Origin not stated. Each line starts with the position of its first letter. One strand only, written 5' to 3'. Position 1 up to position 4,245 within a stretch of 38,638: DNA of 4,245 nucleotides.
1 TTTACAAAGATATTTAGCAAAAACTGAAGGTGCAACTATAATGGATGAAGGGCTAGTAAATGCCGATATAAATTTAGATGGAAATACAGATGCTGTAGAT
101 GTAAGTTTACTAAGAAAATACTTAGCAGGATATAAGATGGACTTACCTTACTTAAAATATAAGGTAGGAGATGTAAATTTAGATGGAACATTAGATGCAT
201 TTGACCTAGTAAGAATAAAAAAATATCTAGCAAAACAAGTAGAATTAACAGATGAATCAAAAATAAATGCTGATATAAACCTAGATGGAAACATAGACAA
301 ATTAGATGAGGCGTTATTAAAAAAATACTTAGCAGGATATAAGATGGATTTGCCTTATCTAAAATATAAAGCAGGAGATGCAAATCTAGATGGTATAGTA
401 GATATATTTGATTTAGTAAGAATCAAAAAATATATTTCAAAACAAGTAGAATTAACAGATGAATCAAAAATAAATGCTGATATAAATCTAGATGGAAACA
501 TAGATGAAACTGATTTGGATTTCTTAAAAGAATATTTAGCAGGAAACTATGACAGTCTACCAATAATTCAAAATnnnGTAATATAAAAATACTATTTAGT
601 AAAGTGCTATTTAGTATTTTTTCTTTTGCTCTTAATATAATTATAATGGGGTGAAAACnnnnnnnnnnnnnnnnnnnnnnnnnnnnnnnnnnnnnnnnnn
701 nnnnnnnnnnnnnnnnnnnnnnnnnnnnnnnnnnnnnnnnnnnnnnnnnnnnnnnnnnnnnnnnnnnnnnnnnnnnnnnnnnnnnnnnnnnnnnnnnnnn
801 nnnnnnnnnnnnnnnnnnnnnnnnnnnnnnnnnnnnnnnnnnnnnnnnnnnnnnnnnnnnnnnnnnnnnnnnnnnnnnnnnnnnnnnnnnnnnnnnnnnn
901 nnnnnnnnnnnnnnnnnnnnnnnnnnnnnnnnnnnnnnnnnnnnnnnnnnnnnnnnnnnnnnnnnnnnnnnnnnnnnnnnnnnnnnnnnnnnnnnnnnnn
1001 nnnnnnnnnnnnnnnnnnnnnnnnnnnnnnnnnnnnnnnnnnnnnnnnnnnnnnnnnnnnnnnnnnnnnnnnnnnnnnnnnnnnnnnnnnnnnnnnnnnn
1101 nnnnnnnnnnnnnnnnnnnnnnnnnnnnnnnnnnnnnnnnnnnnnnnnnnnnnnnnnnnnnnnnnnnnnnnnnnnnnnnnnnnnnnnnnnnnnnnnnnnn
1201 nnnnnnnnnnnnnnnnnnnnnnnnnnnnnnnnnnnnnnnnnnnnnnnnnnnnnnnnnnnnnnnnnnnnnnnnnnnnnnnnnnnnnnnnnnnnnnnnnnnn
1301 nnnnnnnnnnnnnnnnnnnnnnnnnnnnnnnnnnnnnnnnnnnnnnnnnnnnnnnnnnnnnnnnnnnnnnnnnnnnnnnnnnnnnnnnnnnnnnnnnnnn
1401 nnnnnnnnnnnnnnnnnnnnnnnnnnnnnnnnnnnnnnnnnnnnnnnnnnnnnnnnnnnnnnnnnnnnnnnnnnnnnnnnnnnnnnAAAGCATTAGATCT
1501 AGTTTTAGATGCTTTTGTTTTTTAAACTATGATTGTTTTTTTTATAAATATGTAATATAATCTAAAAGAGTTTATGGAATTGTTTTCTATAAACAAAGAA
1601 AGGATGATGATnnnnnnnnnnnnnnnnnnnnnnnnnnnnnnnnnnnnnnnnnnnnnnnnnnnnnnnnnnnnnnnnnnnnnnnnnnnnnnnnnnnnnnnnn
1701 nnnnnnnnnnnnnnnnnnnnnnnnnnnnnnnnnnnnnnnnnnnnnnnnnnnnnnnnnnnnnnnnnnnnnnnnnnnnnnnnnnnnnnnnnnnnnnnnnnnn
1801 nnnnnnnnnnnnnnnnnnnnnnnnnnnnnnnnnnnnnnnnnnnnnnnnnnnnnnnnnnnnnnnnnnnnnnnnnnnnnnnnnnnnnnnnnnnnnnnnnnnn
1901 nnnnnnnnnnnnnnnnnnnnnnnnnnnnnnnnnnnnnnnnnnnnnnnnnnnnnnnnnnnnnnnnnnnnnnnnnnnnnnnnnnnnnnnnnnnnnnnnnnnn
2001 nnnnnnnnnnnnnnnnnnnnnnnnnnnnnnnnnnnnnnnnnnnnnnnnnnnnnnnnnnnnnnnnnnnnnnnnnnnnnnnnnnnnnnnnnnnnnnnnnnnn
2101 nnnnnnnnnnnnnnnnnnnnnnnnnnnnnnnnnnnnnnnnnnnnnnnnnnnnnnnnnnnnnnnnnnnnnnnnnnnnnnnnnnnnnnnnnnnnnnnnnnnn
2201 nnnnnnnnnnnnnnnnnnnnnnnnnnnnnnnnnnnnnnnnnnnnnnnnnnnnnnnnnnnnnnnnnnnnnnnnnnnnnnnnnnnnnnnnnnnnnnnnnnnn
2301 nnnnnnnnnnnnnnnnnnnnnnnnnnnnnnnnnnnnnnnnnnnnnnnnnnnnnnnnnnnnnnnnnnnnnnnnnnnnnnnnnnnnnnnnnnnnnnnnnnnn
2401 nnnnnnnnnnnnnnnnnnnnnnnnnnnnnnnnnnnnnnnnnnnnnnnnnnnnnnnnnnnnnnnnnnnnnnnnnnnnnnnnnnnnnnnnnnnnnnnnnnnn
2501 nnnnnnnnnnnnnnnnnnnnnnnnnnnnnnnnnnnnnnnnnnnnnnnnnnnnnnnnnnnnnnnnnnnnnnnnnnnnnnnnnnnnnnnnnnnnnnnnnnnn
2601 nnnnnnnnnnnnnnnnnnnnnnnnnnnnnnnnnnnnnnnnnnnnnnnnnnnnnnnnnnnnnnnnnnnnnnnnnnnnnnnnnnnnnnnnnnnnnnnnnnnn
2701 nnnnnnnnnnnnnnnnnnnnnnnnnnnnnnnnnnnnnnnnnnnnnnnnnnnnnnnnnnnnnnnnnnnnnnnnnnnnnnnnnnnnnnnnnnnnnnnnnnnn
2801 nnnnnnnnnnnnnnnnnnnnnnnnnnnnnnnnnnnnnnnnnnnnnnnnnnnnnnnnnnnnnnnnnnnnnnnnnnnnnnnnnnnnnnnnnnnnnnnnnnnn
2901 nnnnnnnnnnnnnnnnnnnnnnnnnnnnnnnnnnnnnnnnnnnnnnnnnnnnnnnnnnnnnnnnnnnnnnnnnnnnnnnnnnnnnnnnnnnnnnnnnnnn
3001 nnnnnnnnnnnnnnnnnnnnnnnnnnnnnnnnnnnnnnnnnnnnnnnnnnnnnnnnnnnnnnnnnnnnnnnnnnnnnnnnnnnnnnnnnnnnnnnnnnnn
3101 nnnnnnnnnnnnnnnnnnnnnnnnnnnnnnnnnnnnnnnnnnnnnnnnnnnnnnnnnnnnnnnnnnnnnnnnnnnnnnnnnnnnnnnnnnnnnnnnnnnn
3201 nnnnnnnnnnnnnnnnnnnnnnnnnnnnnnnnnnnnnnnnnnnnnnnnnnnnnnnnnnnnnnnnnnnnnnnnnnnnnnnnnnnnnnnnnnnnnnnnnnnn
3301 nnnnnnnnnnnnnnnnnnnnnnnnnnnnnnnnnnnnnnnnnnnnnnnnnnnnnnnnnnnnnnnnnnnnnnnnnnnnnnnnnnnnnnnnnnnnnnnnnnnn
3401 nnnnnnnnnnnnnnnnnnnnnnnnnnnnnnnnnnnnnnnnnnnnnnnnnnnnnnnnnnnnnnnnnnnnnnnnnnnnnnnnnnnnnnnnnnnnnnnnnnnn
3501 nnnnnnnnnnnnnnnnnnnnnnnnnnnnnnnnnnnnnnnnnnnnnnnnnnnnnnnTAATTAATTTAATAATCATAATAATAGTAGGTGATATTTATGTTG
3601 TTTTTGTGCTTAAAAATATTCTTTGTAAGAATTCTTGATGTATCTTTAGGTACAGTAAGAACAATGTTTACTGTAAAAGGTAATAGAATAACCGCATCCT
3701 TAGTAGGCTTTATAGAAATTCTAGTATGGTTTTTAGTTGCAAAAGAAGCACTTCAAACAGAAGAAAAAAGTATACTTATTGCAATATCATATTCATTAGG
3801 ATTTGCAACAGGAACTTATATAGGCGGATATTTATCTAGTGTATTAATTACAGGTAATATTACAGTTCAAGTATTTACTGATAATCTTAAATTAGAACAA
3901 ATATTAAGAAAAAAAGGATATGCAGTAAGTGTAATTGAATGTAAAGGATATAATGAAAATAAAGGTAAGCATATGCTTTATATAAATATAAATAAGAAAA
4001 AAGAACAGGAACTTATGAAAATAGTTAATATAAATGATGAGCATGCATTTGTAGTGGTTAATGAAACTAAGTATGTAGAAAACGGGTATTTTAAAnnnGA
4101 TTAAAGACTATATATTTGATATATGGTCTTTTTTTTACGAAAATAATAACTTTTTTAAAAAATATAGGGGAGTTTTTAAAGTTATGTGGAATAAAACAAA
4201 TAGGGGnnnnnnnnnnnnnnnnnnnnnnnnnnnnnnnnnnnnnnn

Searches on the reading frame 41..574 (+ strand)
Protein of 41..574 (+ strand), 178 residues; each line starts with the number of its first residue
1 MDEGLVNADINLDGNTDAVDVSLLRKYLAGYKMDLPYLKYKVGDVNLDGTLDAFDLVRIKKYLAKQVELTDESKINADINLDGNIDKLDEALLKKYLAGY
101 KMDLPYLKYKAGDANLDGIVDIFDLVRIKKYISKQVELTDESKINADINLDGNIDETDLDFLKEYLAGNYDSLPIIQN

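Call 29: search_protein_families(library=pfam, proteins=[window:41-574:+], max_evalue=0.00001)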
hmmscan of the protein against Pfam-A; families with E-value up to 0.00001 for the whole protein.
window:41-574:+ (178 aa): 2 families
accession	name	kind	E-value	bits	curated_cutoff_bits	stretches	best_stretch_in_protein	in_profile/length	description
PF00404.24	Dockerin_1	-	3.4e-32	110.9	22.9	2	43-97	2-56/57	Dockerin type I domain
PF21837.1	DUF6896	-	5.1e-06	27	27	0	44-76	67-104/128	Domain of unknown function (DUF6896)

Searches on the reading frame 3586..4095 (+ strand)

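Call 3: search_protein_families(library=pfam, proteins=[window:3586-4095:+], max_evalue=1)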
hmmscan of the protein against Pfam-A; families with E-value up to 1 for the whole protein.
window:3586-4095:+ (170 aa): 4 families
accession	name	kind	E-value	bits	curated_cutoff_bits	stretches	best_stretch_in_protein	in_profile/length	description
PF18955.5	DUF5698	-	2.2e-17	63.7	27.5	1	23-80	1-57/58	Domain of unknown function (DUF5698)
PF10035.14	DUF2179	-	2.4e-10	40.5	22.8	1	114-164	3-53/55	Uncharacterized protein conserved in bacteria (DUF2179)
PF07472.16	PA-IIL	-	0.043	14.6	21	1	91-166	20-94/107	Fucose-binding lectin II (PA-IIL)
PF09400.15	DUF2002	-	0.12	12.8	23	1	105-137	10-42/110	Protein of unknown function (DUF2002)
